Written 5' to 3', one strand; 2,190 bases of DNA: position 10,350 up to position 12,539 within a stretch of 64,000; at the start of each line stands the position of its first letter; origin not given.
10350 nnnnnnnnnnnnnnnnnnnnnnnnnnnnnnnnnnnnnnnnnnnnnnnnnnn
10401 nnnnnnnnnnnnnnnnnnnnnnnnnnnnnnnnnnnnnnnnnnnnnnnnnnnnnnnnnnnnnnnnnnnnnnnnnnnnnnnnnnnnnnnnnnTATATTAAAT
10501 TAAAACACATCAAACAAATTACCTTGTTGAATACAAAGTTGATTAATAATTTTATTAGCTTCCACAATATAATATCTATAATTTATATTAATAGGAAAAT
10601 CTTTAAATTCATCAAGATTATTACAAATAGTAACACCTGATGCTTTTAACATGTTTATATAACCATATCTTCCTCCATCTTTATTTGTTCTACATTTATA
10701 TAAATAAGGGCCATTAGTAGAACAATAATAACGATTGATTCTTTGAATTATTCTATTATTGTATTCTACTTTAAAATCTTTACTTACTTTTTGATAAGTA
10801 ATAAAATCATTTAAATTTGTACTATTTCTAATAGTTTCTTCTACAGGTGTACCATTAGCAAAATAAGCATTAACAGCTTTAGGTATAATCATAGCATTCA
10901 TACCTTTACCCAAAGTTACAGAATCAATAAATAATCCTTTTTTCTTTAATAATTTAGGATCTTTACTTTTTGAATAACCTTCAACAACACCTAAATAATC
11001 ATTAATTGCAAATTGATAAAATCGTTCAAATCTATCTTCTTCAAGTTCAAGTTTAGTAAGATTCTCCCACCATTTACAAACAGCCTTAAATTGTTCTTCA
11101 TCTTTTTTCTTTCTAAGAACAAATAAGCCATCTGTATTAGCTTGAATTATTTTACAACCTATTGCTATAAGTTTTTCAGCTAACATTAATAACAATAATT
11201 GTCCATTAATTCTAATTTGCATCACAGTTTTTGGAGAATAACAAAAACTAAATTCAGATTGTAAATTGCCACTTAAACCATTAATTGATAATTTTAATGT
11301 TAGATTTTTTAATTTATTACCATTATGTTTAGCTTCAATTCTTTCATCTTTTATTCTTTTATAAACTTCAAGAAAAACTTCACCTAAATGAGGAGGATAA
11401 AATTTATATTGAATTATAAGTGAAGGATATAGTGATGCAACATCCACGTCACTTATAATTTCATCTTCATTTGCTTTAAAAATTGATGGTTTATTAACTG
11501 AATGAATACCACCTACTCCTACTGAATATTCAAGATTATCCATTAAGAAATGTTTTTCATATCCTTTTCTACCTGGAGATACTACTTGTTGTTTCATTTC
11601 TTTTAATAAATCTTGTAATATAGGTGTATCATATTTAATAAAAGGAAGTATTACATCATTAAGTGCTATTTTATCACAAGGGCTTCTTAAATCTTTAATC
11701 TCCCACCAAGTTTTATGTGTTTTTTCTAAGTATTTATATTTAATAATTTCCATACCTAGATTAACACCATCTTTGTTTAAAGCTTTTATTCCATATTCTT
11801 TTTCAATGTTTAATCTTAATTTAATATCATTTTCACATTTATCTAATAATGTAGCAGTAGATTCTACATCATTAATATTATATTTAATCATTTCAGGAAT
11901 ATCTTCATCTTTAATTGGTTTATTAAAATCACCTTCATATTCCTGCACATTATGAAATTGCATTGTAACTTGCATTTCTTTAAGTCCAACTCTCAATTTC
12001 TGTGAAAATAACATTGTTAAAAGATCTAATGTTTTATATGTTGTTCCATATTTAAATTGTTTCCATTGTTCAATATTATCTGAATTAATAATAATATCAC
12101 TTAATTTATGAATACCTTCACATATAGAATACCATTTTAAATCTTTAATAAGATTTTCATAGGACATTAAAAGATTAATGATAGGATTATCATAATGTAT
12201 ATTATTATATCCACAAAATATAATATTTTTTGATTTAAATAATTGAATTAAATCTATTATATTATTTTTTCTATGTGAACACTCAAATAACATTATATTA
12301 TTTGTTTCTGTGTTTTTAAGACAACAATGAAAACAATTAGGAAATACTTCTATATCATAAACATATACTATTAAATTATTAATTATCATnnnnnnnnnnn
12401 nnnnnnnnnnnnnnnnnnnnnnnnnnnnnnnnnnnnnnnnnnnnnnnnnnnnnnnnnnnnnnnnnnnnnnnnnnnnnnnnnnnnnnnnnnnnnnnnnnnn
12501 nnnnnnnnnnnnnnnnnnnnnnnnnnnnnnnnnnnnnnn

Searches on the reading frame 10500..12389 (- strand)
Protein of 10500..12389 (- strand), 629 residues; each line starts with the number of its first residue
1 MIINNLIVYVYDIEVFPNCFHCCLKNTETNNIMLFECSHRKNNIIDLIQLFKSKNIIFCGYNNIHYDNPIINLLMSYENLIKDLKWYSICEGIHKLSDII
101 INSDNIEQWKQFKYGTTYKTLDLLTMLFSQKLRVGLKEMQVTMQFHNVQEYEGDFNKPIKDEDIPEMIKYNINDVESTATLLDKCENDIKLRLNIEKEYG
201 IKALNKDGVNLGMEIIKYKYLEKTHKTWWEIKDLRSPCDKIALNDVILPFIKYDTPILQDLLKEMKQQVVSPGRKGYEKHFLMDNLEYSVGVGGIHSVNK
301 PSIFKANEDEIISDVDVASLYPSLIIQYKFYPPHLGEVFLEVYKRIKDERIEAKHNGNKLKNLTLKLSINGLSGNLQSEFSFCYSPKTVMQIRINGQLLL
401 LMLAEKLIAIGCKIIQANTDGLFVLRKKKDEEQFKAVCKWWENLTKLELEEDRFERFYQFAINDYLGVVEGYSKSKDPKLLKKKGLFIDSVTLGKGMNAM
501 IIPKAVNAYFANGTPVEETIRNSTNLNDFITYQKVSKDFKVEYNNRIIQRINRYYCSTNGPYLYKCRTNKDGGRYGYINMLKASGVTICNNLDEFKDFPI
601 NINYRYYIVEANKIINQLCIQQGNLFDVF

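Call 38: search_protein_families(library=phrogs, max_evalue=0.00001, proteins=[window:10500-12389:-])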
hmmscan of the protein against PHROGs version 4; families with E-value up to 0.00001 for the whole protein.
window:10500-12389:- (629 aa): 4 families
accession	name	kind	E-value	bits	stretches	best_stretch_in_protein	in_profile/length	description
phrog_1252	-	DNA, RNA and nucleotide metabolism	5.6e-148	495.4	1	8-619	54-652/663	DNA polymerase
phrog_18505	-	DNA, RNA and nucleotide metabolism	7e-38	131.7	1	327-566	4-246/349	DNA polymerase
phrog_4210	-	DNA, RNA and nucleotide metabolism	6.7e-12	45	1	8-357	722-998/1304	DNA polymerase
phrog_15833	-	DNA, RNA and nucleotide metabolism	3.8e-07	31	0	484-566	9-101/192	DNA polymerase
